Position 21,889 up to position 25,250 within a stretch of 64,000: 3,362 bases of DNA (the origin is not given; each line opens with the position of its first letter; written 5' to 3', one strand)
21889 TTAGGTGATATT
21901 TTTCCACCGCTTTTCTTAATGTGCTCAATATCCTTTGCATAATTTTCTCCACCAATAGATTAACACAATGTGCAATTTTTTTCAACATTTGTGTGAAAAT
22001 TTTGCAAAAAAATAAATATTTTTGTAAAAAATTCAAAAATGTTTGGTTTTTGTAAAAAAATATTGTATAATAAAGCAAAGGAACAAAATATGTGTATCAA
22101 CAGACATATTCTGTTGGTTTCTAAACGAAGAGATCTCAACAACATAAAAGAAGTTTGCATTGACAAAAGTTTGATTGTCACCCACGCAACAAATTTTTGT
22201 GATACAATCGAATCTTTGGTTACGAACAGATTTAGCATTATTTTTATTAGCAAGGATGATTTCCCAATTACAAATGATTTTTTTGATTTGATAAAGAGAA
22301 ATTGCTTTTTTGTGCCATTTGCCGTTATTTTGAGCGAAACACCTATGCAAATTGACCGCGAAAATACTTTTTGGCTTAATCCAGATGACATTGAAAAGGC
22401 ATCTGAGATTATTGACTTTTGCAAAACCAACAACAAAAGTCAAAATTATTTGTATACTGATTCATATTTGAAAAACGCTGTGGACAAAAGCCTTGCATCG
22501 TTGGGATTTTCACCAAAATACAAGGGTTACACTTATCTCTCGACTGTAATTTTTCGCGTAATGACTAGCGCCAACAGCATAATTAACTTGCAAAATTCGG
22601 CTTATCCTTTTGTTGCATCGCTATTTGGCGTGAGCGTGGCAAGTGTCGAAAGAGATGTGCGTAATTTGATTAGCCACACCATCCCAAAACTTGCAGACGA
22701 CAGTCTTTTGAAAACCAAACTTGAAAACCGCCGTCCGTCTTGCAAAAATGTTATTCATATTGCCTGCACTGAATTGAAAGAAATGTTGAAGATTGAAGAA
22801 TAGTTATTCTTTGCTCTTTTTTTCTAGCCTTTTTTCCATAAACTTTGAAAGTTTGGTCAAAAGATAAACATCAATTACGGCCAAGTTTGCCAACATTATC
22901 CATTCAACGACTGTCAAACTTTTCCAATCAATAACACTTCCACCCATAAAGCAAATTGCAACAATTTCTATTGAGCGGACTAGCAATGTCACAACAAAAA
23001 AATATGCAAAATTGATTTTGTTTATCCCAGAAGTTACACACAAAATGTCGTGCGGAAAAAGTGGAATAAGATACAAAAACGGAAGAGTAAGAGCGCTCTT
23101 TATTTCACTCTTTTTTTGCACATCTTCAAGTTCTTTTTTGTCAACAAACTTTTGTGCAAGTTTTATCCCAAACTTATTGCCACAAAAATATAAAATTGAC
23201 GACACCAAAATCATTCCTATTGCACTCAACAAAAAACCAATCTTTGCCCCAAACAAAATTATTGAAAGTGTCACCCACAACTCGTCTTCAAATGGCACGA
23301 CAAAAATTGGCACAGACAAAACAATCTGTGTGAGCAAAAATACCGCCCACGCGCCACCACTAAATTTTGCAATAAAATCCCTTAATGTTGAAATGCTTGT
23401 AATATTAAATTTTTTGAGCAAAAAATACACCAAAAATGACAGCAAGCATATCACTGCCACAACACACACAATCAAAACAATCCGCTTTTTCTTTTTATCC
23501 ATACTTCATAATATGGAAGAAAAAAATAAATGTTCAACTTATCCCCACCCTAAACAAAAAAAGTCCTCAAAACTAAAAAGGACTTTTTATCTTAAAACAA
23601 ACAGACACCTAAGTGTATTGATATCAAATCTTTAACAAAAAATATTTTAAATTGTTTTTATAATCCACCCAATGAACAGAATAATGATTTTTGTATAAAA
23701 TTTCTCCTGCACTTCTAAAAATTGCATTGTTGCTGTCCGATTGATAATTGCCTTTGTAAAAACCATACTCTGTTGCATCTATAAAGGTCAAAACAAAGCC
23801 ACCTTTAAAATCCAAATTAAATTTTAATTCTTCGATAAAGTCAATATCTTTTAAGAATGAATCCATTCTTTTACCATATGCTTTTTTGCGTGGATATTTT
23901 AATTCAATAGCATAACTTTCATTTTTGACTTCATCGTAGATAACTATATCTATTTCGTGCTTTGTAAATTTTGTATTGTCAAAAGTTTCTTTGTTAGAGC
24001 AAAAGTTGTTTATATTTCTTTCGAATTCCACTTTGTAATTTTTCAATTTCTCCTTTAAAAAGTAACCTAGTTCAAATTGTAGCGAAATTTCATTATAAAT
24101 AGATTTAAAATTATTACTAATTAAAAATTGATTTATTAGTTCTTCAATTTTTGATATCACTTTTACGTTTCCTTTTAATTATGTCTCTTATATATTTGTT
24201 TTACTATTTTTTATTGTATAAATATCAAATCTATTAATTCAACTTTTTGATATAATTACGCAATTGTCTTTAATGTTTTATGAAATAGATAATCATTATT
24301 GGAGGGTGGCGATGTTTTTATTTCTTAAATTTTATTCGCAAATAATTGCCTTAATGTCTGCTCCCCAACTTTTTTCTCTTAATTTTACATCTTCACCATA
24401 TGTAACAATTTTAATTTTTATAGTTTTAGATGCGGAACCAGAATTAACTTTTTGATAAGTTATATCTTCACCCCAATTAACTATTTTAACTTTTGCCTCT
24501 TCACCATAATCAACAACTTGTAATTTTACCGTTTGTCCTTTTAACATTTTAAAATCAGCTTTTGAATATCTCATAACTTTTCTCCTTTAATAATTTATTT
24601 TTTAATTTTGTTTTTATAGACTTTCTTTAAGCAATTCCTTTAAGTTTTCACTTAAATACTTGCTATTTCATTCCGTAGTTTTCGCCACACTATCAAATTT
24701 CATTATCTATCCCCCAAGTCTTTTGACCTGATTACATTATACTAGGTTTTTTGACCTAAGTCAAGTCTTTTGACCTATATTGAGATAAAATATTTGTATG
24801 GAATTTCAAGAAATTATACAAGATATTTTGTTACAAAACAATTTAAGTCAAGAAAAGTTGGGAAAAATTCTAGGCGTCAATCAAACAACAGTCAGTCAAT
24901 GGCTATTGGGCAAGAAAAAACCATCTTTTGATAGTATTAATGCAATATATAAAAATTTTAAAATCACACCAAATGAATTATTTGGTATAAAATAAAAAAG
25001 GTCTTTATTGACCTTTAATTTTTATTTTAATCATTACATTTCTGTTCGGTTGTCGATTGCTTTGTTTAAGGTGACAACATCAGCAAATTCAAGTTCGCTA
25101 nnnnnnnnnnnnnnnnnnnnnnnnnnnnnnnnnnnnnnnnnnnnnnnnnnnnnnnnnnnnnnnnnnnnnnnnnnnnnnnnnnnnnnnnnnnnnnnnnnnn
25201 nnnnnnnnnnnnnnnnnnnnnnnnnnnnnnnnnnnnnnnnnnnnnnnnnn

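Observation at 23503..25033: AT-rich three-gene islet between the TVP38-family gene and recR: nuclease-like protein, repeat miniprotein and XRE regulator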

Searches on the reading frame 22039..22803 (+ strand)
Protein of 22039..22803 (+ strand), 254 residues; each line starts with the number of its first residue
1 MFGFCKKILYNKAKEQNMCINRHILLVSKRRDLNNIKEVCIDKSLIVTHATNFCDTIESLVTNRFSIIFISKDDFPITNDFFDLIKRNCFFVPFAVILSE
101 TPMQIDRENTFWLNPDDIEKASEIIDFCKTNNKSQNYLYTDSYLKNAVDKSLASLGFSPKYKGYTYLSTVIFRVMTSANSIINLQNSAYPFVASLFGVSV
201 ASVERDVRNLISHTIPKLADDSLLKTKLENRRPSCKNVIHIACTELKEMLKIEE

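Call 4: search_protein_families(library=pfam, proteins=[window:22039-22803:+], max_evalue=1)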
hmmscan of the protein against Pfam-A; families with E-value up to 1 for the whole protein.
window:22039-22803:+ (254 aa): 1 family
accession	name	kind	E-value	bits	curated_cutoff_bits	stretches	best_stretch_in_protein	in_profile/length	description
PF08769.17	Spo0A_C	-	3.4e-12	46.7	25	1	149-241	2-99/104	Sporulation initiation factor Spo0A C terminal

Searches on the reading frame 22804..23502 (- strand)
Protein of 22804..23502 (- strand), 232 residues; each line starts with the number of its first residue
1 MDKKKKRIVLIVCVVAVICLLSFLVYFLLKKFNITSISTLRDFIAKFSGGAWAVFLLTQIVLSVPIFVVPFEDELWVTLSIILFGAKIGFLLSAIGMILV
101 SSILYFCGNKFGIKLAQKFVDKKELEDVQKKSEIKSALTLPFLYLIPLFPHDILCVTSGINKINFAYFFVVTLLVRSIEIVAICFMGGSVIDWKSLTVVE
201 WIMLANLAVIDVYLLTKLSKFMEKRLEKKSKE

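Call 4: search_protein_families(library=pfam, proteins=[window:22804-23502:-], max_evalue=1)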
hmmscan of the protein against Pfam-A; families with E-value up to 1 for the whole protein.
window:22804-23502:- (232 aa): 2 families
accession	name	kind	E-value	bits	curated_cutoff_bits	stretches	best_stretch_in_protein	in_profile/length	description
PF09335.16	VTT_dom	-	9.8e-19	68.5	33.9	1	73-187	3-121/123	VTT domain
PF12173.13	BacteriocIIc_cy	-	0.0093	16.6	27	1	94-120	24-50/91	Bacteriocin class IIc cyclic gassericin A-like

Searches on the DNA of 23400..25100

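Call 55: search_rna_families(source=window, start=23400, end=25100, threshold=evalue, max_evalue=1)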
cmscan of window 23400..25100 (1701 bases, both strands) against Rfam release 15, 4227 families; matches with E-value up to 1: 1.
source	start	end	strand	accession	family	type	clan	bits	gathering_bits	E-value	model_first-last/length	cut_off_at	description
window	23654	23760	+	RF01488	rli49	Gene; sRNA;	-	21.4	40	0.49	1-163/163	no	Listeria sRNA rli49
